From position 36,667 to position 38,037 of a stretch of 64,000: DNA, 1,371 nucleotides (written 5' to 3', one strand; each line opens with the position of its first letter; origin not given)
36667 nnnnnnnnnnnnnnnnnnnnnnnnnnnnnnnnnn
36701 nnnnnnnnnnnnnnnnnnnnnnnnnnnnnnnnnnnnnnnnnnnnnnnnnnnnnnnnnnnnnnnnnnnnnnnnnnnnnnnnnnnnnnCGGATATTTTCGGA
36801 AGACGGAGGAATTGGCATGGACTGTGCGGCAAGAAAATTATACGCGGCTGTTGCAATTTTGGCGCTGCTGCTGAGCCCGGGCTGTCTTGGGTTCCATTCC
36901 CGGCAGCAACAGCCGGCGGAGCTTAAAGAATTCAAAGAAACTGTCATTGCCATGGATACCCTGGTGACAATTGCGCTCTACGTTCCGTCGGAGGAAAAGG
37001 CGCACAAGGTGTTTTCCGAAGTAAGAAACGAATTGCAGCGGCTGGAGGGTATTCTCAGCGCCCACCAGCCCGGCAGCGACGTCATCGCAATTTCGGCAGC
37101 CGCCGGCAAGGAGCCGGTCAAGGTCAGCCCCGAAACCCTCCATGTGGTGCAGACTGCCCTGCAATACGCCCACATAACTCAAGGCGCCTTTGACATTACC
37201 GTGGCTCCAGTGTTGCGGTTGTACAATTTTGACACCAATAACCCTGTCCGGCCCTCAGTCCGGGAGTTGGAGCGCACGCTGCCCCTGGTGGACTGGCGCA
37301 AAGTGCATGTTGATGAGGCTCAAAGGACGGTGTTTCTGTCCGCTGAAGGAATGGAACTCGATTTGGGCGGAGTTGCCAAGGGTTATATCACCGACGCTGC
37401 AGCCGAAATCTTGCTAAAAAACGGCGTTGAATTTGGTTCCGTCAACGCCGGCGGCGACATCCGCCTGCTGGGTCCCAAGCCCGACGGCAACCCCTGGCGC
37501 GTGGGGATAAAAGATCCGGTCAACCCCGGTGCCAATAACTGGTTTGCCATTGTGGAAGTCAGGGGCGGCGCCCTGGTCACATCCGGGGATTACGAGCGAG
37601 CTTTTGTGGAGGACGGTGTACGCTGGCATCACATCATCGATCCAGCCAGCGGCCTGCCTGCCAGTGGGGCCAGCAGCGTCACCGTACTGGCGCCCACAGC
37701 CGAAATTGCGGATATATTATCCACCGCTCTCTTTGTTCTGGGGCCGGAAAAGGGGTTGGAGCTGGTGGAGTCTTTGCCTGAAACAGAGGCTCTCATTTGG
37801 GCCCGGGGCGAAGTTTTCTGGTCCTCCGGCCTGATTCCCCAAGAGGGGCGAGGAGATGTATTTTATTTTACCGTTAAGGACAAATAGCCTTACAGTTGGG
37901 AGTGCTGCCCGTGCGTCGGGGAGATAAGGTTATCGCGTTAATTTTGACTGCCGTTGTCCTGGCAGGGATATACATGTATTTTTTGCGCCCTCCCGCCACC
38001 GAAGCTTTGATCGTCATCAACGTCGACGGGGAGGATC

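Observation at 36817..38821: ApbE lipoprotein + NusG_II (DUF1312) + Gx transporter trio at the end of the rnf-mrp block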

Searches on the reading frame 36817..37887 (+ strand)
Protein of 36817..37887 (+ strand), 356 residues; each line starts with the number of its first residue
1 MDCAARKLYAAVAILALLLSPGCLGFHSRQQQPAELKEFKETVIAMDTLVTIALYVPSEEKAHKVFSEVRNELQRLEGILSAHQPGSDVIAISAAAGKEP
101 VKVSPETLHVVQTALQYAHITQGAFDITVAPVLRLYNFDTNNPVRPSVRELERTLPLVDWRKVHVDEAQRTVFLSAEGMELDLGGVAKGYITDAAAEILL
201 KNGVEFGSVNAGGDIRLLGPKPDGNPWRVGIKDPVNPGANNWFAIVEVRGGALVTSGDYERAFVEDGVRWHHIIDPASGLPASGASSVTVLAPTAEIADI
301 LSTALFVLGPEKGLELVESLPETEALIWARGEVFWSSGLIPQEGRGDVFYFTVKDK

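Call 4: search_protein_families(library=pfam, proteins=[window:36817-37887:+], max_evalue=0.01)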
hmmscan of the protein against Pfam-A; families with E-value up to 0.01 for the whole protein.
window:36817-37887:+ (356 aa): 1 family
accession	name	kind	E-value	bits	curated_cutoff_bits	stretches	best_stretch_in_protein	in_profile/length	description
PF02424.20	ApbE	-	3.6e-86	289.4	25.6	1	46-327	1-266/266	ApbE family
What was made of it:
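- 36817..37887 (+): apbE/fmnB-type FAD:protein FMN transferase, 356 aa, predicted lipoprotein (Cys23). PF02424 E=3.6e-86 over the full profile 1-266/266 (call 4).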

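Call 6: search_protein_families(library=ncbifam, proteins=[window:36817-37887:+], max_evalue=0.01)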
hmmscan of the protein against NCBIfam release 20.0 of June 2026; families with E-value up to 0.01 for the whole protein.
window:36817-37887:+ (356 aa): 2 families
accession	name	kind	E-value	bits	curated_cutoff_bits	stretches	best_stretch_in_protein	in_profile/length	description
NF007774.0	PRK10461.1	equivalog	1.3e-39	136.1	498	1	14-332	11-332/351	FAD:protein FMN transferase ApbE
NF003324.0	PRK04334.1-4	equivalog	0.0036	17.2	275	0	187-221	80-116/238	hypothetical protein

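Call 49: search_solved_structures(query=window:36817-37884:+, max_evalue=1e-10, show_alignments=2)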
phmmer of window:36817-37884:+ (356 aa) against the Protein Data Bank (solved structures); distinct sequences matched with E-value up to 1e-10: 13.
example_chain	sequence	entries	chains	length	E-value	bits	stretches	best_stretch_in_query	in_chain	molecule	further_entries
7esa_A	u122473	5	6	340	8.5e-54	186.4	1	38-341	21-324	FAD:protein FMN transferase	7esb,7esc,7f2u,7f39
1vrm_A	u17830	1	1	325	5.3e-48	167.3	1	71-322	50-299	hypothetical protein TM1553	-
4xdt_A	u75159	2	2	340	7.6e-48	166.8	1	34-340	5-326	FAD:protein FMN transferase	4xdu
4ifu_A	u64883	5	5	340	1e-47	166.3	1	34-340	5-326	FAD:protein FMN transferase | Thiamine biosynthesis lipoprotein ApbE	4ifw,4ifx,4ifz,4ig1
7mgt_A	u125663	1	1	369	4.4e-47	164.3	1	34-340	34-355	FAD:protein FMN transferase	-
4xdr_A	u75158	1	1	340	1.3e-46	162.7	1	34-340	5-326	FAD:protein FMN transferase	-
6nxi_A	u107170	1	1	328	7e-38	134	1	65-319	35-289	FAD:protein FMN transferase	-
6nxj_A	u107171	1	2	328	1.8e-36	129.4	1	65-319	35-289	FAD:protein FMN transferase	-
4xgw_A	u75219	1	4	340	1.9e-34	122.7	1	30-334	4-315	FAD:protein FMN transferase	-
2o18_A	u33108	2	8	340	7e-34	120.9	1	30-334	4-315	Thiamine biosynthesis lipoprotein apbE | FAD:protein FMN transferase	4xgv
4xgx_A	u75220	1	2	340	9.7e-34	120.4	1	30-334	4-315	FAD:protein FMN transferase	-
5mgy_H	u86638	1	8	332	1.1e-33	120.3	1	62-320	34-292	FAD:protein FMN transferase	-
3pnd_A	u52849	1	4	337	2.2e-31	112.6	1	46-334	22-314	Thiamine biosynthesis lipoprotein ApbE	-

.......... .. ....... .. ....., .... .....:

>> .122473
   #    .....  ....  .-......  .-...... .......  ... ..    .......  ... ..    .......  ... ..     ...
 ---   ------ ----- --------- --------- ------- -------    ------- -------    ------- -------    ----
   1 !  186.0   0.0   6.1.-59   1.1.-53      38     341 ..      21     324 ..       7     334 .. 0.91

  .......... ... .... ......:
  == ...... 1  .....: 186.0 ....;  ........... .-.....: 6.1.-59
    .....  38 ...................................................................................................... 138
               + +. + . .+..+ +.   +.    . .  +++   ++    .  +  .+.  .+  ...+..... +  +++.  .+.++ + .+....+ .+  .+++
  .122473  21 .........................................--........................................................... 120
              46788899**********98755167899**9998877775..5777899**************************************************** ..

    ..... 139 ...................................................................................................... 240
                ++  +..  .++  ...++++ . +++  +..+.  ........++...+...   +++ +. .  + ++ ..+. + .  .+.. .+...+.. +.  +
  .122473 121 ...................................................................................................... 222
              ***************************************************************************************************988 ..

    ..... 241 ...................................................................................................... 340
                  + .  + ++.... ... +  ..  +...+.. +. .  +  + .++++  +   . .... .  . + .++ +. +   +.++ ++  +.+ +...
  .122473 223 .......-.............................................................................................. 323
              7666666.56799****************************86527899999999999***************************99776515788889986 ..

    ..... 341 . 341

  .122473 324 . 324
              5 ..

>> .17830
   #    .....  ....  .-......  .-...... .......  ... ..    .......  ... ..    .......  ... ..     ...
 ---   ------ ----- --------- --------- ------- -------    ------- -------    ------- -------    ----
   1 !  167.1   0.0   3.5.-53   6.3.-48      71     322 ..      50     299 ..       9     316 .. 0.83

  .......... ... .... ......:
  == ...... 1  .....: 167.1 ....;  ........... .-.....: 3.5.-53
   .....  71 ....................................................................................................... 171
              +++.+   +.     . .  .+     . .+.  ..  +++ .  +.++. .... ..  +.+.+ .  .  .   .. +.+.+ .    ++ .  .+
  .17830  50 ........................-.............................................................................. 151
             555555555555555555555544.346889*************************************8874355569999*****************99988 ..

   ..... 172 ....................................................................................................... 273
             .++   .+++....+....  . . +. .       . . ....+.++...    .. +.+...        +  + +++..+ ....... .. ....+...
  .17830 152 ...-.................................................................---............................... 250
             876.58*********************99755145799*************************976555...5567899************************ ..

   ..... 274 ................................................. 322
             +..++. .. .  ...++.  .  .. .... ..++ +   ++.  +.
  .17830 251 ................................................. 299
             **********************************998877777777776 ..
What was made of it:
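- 36817..37887 (+): Best solved relative is 7esa, E=8.5e-54; the stretches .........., TSGDYER, HHIIDP..G and AD.LSTA are shared with it (call 49).
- On ApbE / FmnB FAD:protein FMN transferase (PF02424): PDB relatives reach E=8.5e-54 (call 49).
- ApbE is similar to solved FAD:protein FMN transferases, with shared conserved stretches (call 49).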
